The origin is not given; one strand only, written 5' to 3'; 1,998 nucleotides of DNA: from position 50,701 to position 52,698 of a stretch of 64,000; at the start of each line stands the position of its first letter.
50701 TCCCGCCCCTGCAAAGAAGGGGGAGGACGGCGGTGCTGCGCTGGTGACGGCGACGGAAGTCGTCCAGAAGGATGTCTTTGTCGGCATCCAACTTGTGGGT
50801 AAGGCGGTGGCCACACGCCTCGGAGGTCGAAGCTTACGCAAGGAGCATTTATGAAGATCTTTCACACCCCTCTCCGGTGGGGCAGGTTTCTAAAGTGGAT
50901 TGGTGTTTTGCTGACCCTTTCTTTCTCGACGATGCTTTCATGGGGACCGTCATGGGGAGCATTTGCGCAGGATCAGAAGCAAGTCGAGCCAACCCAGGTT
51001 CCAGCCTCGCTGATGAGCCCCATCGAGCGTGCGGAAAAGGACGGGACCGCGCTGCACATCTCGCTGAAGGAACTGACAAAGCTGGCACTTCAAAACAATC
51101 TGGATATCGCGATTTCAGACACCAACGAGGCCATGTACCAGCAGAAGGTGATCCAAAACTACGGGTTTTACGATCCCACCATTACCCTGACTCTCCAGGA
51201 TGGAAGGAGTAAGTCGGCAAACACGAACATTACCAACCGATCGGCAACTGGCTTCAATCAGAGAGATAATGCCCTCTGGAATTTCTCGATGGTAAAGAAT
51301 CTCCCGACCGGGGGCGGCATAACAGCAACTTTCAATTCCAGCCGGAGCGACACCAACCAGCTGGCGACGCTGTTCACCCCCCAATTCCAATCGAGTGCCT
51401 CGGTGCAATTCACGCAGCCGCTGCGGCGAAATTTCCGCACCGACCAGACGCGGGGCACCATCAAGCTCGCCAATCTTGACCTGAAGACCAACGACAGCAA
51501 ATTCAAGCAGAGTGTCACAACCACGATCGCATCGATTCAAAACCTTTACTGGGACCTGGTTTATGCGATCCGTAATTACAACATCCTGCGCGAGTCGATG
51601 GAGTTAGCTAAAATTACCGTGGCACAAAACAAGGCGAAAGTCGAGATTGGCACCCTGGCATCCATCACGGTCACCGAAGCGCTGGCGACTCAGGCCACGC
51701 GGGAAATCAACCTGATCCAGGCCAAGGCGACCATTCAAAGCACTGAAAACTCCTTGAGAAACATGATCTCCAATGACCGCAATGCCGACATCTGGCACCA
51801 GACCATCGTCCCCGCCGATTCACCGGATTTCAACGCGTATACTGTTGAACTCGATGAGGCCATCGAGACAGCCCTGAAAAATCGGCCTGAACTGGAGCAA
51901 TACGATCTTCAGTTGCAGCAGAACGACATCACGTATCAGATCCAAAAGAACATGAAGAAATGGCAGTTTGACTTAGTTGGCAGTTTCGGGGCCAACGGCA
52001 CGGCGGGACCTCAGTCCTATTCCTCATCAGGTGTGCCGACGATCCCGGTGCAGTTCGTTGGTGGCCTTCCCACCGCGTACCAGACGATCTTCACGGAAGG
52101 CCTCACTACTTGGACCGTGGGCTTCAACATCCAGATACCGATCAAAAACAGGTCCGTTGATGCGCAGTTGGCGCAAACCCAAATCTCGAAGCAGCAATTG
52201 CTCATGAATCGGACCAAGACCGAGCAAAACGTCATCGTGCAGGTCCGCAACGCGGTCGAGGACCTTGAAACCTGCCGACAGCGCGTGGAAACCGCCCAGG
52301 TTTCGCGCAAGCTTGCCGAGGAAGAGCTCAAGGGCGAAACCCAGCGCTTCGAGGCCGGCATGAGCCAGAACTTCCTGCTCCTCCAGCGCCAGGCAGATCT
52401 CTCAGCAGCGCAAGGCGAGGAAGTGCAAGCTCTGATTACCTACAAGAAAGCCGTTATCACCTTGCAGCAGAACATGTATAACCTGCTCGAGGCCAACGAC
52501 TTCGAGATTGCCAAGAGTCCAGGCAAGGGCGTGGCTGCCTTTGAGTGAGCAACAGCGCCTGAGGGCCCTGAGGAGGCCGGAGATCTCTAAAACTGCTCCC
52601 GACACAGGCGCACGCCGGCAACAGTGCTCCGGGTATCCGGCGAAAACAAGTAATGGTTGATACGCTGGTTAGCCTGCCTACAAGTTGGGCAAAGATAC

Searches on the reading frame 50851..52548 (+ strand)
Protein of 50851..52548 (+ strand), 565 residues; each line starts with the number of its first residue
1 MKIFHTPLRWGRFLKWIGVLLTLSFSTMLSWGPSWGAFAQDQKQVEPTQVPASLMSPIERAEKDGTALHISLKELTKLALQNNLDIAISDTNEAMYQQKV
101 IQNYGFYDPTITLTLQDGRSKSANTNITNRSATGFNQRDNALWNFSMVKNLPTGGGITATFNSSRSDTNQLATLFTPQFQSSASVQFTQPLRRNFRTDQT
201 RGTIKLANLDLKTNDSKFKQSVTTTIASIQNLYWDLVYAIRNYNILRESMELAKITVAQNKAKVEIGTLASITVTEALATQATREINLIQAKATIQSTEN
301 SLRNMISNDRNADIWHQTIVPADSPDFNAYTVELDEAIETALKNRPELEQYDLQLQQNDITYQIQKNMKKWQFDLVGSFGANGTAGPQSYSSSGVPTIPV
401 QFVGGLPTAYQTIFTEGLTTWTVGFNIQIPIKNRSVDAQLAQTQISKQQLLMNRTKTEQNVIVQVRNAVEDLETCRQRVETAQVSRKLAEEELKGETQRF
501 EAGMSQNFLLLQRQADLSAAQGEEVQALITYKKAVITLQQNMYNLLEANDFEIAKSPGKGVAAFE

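Call 5: search_protein_families(library=pfam, proteins=[window:50851-52548:+], max_evalue=0.001)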
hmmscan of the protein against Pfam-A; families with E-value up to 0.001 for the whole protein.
window:50851-52548:+ (565 aa): 1 family
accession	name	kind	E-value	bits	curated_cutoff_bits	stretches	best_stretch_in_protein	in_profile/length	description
PF02321.23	OEP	-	5.6e-39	134.3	22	2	334-540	1-184/187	Outer membrane efflux protein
